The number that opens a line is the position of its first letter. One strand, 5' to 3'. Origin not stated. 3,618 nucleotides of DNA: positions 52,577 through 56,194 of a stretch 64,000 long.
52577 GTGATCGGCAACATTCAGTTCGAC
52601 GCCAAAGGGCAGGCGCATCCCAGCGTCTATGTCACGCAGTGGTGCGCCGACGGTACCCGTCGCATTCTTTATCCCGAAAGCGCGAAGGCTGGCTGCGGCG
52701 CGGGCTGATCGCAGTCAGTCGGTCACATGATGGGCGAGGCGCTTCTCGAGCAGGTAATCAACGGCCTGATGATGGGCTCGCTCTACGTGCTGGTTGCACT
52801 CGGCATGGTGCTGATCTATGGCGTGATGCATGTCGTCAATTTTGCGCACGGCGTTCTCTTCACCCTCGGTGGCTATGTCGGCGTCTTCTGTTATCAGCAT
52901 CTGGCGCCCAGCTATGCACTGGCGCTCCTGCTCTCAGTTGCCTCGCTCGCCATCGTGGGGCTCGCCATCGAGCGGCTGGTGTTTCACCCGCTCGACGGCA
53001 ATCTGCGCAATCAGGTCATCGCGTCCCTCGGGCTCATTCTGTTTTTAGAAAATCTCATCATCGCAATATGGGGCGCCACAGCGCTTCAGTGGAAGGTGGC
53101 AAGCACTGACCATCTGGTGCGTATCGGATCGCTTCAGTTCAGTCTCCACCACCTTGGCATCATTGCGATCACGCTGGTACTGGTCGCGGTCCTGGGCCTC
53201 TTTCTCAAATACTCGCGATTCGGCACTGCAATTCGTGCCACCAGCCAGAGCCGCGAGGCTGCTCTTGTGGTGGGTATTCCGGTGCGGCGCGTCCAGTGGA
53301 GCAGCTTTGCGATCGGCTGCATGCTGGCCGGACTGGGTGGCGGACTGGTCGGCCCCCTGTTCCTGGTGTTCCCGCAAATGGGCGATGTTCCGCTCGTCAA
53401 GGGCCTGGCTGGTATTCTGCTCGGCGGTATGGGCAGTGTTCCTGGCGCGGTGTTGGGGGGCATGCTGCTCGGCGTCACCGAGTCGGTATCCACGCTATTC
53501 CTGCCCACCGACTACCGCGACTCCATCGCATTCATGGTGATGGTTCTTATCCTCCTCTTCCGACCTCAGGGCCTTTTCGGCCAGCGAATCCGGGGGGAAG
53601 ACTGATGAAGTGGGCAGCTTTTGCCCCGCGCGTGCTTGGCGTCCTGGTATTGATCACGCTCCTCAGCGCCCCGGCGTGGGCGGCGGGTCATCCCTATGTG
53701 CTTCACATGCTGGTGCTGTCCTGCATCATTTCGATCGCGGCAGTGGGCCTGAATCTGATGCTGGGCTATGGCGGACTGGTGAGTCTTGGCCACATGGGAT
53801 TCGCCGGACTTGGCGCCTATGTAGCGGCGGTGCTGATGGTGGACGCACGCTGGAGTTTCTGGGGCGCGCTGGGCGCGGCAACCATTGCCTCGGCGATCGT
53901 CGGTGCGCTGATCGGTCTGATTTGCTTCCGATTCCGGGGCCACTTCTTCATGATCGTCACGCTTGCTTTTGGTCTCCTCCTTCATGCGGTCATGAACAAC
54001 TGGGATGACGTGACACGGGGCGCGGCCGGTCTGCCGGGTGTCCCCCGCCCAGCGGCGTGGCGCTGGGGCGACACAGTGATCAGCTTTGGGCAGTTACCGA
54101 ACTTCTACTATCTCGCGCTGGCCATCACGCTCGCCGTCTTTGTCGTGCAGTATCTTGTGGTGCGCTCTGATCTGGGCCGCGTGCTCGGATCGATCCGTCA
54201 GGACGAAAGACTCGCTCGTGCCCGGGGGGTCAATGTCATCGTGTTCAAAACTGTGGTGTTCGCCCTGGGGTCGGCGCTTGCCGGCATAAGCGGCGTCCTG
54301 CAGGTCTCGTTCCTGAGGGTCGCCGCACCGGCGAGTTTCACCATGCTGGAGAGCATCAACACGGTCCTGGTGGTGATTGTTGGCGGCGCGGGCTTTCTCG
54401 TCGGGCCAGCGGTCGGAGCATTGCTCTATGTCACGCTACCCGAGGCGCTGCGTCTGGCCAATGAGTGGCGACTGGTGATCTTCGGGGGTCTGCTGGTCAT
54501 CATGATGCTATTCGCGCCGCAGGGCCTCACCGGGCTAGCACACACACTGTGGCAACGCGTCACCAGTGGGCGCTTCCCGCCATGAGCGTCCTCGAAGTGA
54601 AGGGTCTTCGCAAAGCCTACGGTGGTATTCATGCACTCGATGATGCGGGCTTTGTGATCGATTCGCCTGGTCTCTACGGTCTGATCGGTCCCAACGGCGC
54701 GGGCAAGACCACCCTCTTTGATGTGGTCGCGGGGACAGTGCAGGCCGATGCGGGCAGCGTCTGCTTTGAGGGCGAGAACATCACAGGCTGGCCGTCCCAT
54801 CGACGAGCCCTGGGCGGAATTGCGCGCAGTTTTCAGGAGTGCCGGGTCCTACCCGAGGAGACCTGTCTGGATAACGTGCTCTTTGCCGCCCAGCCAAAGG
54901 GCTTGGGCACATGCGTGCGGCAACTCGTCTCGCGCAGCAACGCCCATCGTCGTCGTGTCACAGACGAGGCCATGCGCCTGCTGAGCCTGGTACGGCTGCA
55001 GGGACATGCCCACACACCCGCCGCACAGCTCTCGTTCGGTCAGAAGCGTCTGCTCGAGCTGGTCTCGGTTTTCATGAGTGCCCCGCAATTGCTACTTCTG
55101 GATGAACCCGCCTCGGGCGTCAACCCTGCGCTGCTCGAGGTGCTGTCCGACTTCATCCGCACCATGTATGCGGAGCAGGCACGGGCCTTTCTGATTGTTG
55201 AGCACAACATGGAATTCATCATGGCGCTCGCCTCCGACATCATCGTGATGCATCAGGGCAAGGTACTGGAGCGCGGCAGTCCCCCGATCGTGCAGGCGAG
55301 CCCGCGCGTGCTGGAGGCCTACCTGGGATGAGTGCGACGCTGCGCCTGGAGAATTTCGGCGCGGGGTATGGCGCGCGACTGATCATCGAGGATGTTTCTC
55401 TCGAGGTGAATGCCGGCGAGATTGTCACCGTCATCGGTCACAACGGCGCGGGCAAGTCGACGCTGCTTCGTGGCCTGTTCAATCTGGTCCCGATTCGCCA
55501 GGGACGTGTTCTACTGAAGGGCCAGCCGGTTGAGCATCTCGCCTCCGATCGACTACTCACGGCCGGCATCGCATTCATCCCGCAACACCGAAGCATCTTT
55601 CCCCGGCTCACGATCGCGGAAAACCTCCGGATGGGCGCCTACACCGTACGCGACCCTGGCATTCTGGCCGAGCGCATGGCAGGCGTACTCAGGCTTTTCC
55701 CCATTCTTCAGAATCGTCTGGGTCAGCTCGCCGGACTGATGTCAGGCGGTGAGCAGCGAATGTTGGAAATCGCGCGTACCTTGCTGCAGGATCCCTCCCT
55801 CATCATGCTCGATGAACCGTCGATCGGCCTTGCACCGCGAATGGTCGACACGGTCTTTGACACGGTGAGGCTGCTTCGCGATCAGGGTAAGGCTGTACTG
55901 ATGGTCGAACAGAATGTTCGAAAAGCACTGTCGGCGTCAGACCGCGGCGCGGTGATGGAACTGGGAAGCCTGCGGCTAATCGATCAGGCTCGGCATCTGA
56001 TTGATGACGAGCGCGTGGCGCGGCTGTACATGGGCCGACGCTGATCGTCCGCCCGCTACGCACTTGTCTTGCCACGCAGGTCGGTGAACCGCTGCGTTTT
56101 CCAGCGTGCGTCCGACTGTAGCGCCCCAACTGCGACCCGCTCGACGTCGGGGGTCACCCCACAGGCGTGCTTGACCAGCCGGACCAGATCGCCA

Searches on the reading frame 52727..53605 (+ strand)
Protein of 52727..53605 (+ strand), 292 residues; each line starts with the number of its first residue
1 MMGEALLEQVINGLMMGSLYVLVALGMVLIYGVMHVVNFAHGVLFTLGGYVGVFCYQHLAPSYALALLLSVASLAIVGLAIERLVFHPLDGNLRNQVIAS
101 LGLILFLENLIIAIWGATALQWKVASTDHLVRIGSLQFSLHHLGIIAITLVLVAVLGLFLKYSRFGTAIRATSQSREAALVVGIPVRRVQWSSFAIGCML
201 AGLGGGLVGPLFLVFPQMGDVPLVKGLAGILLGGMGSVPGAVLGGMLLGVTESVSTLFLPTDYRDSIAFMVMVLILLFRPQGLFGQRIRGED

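Call 10: search_protein_families(library=pfam, proteins=[window:52727-53605:+], max_evalue=0.001)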
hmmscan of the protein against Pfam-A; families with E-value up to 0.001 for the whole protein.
window:52727-53605:+ (292 aa): 1 family
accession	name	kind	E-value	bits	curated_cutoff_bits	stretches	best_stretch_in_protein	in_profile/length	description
PF02653.21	BPD_transp_2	-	9.1e-39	133.6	26.8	1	10-276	2-269/269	Branched-chain amino acid transport system / permease component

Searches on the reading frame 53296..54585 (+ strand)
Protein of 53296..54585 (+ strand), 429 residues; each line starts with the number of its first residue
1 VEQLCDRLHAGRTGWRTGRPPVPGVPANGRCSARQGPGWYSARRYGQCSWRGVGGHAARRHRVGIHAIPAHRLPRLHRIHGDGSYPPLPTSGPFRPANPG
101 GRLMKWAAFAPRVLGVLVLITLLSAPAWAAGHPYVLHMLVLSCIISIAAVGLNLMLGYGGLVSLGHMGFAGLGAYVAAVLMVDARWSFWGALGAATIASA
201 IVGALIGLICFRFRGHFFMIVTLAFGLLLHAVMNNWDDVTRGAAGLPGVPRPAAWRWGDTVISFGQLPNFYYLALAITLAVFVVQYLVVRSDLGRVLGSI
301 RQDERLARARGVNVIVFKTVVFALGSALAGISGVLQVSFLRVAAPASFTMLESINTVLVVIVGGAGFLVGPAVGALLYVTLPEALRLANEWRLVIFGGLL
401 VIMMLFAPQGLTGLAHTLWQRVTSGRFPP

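Call 10: search_protein_families(library=pfam, proteins=[window:53296-54585:+], max_evalue=0.001)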
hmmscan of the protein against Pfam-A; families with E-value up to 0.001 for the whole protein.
window:53296-54585:+ (429 aa): 1 family
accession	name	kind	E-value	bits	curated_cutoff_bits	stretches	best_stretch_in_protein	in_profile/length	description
PF02653.21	BPD_transp_2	-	2.3e-46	158.6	26.8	1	135-404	2-269/269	Branched-chain amino acid transport system / permease component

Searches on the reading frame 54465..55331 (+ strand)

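Call 10: search_protein_families(library=pfam, proteins=[window:54465-55331:+], max_evalue=0.001)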
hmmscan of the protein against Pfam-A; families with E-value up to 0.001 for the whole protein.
window:54465-55331:+ (288 aa): 3 families
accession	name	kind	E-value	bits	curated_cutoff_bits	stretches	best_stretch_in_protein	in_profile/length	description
PF00005.33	ABC_tran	-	1.7e-24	87.4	25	1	60-216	3-136/137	ABC transporter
PF13304.12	AAA_21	-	1.8e-13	51.6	27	2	184-234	233-284/304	AAA domain, putative AbiEii toxin, Type IV TA system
PF12399.14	BCA_ABC_TP_C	-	0.00018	21.4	25.5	1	267-288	2-23/27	Branched-chain amino acid ATP-binding cassette transporter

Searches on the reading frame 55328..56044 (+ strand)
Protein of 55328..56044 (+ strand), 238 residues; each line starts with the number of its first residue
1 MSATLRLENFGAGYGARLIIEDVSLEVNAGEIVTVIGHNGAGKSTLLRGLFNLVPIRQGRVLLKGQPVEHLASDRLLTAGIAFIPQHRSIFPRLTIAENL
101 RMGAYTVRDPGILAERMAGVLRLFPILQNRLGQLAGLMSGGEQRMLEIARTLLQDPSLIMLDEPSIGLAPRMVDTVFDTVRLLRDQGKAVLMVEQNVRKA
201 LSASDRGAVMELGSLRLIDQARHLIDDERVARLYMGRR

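Call 10: search_protein_families(library=pfam, proteins=[window:55328-56044:+], max_evalue=0.001)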
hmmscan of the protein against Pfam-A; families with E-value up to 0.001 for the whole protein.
window:55328-56044:+ (238 aa): 3 families
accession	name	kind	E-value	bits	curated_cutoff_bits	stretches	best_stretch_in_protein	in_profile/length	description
PF00005.33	ABC_tran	-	4e-31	108.9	25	1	21-165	2-136/137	ABC transporter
PF13304.12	AAA_21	-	2.7e-09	38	27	0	134-185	234-288/304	AAA domain, putative AbiEii toxin, Type IV TA system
PF13191.12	AAA_16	-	8.3e-06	26.8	32.6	1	28-162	20-139/167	AAA ATPase domain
